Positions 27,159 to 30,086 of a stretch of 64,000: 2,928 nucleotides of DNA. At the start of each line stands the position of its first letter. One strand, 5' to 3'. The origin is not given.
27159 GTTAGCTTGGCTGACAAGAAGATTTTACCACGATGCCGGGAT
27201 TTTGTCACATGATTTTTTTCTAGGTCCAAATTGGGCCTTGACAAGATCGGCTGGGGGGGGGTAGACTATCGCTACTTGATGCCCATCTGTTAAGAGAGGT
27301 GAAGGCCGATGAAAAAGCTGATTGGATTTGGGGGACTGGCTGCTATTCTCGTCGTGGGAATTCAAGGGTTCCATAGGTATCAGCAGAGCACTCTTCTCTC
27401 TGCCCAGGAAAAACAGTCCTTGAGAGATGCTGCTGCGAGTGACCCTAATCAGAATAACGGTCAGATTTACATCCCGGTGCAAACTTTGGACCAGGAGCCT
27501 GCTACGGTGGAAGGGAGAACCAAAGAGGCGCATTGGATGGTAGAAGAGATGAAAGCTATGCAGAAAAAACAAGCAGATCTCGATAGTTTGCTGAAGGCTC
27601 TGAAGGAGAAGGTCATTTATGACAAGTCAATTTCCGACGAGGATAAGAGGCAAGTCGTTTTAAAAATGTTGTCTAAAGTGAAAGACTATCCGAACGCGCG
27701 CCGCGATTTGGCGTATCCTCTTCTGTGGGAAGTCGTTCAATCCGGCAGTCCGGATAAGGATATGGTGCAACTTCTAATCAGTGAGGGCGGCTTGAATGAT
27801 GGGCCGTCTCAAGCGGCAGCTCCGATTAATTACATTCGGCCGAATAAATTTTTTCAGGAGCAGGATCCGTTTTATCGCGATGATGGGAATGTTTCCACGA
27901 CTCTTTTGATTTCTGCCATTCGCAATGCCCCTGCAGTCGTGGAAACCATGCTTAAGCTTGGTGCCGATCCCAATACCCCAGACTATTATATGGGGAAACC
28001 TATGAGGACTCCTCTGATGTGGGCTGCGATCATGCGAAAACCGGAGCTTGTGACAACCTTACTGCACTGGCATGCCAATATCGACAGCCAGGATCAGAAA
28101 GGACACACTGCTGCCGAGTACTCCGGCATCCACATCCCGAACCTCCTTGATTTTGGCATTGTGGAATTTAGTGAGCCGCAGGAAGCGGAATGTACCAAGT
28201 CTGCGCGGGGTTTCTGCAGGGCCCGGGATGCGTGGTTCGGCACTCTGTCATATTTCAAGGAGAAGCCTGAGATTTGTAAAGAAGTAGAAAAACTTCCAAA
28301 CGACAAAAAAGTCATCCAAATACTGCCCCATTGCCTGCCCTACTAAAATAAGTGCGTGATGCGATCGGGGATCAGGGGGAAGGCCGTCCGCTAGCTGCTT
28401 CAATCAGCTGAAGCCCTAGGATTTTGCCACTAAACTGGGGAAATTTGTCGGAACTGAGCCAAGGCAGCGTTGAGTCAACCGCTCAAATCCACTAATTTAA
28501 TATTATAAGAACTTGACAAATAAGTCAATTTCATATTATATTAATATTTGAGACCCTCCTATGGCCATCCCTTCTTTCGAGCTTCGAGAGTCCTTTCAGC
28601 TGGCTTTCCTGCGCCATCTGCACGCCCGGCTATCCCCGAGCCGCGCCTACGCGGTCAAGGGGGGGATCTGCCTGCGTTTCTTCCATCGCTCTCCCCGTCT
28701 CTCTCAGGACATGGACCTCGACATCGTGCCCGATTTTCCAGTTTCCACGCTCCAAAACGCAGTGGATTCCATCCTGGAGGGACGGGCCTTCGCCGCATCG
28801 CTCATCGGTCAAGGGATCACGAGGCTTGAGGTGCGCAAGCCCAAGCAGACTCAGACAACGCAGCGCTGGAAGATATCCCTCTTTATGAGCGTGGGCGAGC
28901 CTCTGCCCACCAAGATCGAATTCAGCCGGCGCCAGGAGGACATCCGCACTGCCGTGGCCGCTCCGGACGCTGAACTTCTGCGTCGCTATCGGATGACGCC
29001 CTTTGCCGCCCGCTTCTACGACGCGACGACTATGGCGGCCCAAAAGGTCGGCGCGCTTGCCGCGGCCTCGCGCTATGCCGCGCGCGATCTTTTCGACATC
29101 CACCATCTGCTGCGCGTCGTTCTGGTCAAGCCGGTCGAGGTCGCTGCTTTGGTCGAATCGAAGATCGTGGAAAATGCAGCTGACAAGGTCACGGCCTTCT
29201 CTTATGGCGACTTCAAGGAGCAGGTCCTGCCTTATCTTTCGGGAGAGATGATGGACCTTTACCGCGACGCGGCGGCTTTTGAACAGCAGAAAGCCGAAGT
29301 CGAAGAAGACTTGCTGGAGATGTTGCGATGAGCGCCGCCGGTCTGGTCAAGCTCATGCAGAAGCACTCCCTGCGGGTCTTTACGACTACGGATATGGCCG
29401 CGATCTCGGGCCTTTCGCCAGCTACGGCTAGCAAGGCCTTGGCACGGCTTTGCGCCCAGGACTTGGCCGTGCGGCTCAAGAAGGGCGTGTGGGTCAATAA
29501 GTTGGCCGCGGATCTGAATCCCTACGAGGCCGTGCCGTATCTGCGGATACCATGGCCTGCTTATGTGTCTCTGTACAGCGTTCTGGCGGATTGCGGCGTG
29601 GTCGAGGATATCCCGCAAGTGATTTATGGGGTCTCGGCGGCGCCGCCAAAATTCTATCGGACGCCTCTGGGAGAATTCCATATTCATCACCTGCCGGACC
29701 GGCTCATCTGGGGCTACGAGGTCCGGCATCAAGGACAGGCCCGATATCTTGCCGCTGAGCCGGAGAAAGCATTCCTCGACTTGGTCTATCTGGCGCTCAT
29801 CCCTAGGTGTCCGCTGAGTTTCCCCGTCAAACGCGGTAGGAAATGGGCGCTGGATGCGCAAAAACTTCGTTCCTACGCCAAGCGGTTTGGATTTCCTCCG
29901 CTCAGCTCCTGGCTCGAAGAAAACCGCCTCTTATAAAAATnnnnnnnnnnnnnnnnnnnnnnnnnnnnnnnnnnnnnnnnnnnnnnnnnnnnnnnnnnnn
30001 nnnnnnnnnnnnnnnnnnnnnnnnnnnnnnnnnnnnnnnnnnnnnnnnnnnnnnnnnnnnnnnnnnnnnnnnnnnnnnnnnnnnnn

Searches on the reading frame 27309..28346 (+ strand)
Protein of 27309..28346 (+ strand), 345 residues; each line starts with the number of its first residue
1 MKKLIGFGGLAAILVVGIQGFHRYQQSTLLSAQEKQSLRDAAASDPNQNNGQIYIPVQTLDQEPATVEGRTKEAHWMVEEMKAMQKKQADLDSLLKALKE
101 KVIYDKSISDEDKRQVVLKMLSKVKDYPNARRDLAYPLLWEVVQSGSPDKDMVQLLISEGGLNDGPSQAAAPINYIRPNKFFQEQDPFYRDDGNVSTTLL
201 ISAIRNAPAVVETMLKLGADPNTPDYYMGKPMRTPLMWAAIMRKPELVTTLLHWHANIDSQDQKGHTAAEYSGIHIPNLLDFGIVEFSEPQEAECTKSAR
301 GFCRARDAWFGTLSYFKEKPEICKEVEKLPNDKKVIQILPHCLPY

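Call 49: search_protein_families(library=pfam, proteins=[window:27309-28346:+], max_evalue=0.01)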
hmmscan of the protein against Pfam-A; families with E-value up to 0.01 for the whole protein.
window:27309-28346:+ (345 aa): 3 families
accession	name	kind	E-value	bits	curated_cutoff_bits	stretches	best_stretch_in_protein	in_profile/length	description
PF00023.36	Ank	-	2.5e-09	37.3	21.1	1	233-262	3-32/33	Ankyrin repeat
PF12796.13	Ank_2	-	2.1e-07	31.8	27.3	1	149-262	9-90/90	Ankyrin repeats (3 copies)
PF13606.12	Ank_3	-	2.2e-06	27.9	22.3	0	233-259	3-29/30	Ankyrin repeat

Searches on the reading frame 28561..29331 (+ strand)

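Call 49: search_protein_families(library=pfam, proteins=[window:28561-29331:+], max_evalue=0.01)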
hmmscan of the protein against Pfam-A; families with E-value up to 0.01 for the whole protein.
window:28561-29331:+ (256 aa): 1 family
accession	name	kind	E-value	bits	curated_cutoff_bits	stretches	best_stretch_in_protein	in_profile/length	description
PF08843.17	AbiEii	-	3.8e-17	63.4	22.5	1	29-200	14-184/238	Nucleotidyl transferase AbiEii toxin, Type IV TA system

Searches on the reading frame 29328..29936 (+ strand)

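Call 49: search_protein_families(library=pfam, proteins=[window:29328-29936:+], max_evalue=0.01)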
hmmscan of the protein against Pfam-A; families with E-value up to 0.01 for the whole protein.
window:29328-29936:+ (202 aa): 3 families
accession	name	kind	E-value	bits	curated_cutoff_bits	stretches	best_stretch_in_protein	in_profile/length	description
PF13338.12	AbiEi_4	-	3.3e-06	27.5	25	1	16-56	12-47/49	Transcriptional regulator, AbiEi antitoxin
PF13545.12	HTH_Crp_2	-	0.00058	20.2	27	1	15-58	19-63/70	Crp-like helix-turn-helix domain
PF12802.13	MarR_2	-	0.0074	16.9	27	0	19-49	22-52/61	MarR family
